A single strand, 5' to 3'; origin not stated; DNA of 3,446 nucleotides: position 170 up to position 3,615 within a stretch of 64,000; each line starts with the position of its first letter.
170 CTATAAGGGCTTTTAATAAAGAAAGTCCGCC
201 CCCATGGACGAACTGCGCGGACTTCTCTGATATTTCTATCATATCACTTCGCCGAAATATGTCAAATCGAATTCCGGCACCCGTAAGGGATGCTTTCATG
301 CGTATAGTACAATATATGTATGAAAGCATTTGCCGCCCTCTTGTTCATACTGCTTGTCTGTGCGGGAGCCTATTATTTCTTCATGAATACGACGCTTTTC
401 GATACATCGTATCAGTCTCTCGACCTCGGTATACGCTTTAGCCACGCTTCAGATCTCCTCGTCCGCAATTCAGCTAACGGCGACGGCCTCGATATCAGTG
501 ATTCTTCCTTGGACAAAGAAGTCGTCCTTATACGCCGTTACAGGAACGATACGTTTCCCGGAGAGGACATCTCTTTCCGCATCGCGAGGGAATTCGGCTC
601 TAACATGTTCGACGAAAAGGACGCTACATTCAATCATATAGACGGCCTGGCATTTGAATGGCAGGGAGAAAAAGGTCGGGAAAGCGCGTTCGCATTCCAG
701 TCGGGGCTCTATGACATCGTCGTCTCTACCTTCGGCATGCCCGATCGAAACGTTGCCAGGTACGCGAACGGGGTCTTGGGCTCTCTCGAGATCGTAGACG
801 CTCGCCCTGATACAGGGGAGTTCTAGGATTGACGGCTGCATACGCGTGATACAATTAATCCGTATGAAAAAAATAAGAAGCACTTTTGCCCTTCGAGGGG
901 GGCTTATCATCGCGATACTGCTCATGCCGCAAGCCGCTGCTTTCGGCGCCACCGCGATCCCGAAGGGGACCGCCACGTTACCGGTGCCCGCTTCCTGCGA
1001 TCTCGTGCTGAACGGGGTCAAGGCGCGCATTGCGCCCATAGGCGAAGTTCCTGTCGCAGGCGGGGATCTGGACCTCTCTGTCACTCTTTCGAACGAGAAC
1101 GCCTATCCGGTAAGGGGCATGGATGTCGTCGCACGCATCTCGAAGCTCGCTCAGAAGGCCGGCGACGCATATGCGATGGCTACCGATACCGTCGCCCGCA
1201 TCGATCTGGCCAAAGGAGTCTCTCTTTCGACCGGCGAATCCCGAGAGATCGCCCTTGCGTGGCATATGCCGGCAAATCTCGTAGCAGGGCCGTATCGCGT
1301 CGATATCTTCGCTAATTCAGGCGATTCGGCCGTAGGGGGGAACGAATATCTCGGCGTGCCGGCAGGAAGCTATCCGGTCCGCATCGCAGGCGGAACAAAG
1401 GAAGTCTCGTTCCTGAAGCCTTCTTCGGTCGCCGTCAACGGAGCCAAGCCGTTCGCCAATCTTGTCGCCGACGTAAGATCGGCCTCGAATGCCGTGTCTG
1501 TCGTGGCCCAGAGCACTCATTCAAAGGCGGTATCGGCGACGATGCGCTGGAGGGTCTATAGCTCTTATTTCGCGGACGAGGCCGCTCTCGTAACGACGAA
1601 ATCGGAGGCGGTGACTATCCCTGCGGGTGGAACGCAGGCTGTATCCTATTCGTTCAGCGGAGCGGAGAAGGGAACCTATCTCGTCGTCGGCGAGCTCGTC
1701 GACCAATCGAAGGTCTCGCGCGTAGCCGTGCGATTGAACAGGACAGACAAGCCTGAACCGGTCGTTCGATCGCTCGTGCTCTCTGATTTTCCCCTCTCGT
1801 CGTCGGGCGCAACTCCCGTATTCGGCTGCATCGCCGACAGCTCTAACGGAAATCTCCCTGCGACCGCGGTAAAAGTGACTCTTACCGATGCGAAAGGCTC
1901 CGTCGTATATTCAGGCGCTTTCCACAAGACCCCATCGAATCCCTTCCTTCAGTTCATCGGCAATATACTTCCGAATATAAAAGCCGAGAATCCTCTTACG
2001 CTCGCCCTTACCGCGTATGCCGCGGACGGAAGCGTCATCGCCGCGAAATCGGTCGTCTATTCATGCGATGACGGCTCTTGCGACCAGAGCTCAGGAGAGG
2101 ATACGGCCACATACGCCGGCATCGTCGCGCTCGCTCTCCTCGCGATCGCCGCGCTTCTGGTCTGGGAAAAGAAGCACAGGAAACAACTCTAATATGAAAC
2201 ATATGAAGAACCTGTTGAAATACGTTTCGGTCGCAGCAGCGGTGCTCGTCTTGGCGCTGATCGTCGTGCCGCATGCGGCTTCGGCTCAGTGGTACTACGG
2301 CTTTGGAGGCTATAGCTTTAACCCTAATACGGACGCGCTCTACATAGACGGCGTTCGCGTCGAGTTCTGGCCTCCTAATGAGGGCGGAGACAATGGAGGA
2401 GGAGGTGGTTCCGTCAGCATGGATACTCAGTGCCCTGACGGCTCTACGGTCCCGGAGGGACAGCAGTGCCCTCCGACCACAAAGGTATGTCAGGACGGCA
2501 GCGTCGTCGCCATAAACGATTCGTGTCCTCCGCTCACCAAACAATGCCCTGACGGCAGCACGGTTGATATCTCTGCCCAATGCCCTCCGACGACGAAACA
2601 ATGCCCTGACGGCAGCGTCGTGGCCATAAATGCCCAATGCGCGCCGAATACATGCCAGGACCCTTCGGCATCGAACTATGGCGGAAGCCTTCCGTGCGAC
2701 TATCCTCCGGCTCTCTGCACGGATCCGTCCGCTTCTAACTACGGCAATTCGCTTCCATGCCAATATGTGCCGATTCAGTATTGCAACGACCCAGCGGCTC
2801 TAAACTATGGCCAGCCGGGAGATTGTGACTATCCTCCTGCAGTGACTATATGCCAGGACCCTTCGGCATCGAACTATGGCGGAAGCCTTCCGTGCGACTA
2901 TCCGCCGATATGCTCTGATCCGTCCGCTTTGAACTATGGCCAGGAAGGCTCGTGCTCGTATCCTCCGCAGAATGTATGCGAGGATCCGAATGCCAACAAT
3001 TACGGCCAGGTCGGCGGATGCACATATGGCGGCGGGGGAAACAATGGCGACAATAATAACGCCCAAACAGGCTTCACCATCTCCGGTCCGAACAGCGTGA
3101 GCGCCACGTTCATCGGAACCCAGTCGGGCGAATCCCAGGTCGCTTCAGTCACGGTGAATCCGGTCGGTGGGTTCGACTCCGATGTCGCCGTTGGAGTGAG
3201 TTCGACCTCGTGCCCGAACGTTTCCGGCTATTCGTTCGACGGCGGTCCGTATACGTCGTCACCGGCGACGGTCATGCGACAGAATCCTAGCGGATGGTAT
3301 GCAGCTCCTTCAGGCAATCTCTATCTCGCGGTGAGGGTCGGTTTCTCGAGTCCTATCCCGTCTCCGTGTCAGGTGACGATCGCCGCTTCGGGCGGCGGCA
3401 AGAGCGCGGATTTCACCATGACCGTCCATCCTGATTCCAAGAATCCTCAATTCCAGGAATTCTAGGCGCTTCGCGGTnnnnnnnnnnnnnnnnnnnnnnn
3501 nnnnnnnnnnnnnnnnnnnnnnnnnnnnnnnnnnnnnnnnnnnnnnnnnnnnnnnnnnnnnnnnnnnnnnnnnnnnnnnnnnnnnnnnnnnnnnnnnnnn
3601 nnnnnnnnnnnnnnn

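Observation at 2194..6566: Candidate undescribed sorting/modification module: two secreted repeat proteins ending in identical -FQEF-COOH flank a polytopic membrane protein and a CdsA/CarS-like membrane protein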

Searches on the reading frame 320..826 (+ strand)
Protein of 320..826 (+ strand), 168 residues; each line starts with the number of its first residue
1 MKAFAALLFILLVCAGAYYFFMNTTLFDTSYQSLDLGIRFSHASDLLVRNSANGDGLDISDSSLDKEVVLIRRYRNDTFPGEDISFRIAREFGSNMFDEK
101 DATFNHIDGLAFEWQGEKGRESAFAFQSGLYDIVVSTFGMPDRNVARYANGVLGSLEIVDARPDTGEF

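Call 3: search_protein_families(library=pfam, proteins=[window:320-826:+], max_evalue=1)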
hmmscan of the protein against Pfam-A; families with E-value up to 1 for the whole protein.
window:320-826:+ (168 aa): 1 family
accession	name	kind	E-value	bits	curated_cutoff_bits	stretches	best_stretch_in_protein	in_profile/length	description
PF22969.3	Ig_NUP210_2nd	-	0.058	13.6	27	1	97-122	20-45/109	NUP210 Ig-like domain 2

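Call 4: search_protein_families(library=ncbifam, proteins=[window:320-826:+], max_evalue=1)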
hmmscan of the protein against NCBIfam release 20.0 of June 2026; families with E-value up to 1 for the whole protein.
window:320-826:+ (168 aa): 3 families
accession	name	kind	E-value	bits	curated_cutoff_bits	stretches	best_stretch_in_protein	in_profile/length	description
NF045771.1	MPN454_MG319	equivalog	0.0054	17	60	1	1-107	3-76/133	MG319/MPN454 family protein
NF042413.1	NGO_0222_fam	subfamily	0.085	13.2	38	1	3-27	12-36/74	NGO_0222 family membrane protein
NF053549.1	FtsL_Actino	equivalog_domain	0.13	12.2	55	1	3-35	2-34/83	cell division protein FtsL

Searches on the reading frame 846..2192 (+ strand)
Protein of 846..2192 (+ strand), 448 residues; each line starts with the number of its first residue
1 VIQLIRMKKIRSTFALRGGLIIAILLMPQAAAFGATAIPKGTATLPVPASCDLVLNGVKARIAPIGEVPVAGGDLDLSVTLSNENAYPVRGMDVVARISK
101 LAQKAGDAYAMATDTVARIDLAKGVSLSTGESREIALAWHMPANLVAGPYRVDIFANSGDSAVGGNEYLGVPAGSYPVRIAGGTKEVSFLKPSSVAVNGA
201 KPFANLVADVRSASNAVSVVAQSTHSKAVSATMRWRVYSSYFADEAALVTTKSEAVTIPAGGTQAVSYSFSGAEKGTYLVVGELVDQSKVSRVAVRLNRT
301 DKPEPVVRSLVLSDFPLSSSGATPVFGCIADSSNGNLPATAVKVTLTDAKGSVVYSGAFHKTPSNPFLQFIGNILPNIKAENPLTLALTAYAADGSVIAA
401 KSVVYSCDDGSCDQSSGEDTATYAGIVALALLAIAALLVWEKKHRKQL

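Call 3: search_protein_families(library=pfam, proteins=[window:846-2192:+], max_evalue=1)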
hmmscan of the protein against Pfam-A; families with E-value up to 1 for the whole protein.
window:846-2192:+ (448 aa): 1 family
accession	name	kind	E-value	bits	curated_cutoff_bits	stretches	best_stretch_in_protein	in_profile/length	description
PF17786.7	Mannosidase_ig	-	0.039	14.9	23.4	1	217-289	3-77/91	Mannosidase Ig/CBM-like domain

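Call 4: search_protein_families(library=ncbifam, proteins=[window:846-2192:+], max_evalue=1)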
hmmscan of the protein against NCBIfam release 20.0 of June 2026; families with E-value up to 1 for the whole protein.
window:846-2192:+ (448 aa): 2 families
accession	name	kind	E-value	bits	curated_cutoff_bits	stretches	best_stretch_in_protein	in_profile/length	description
TIGR04161.1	VPEID-CTERM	equivalog_domain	0.11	12.6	33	1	424-446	8-30/31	VPEID-CTERM sorting domain-containing protein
NF058571.1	GVDTG_CTERM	domain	0.19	12.1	29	1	413-440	15-41/44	GVDTG sorting domain-containing protein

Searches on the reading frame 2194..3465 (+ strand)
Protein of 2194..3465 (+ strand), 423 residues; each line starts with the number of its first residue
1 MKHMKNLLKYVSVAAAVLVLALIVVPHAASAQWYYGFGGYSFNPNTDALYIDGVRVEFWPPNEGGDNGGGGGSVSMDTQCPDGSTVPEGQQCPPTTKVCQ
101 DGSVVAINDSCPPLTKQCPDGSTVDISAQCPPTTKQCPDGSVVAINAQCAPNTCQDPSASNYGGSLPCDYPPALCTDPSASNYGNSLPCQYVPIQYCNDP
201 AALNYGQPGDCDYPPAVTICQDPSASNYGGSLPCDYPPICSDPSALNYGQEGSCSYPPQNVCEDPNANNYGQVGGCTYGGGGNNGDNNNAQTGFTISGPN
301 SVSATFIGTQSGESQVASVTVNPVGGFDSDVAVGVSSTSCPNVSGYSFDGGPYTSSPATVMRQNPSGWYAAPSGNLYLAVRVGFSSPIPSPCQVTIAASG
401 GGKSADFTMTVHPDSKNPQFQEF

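Call 3: search_protein_families(library=pfam, proteins=[window:2194-3465:+], max_evalue=1)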
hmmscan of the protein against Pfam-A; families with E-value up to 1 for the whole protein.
window:2194-3465:+ (423 aa): 0 families

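Call 4: search_protein_families(library=ncbifam, proteins=[window:2194-3465:+], max_evalue=1)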
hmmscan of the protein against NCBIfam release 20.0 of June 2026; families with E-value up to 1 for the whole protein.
window:2194-3465:+ (423 aa): 1 family
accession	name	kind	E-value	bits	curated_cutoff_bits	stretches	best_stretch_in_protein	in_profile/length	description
TIGR01409.1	TAT_signal_seq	domain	0.21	12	16.7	1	7-31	6-29/29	twin-arginine translocation signal domain-containing protein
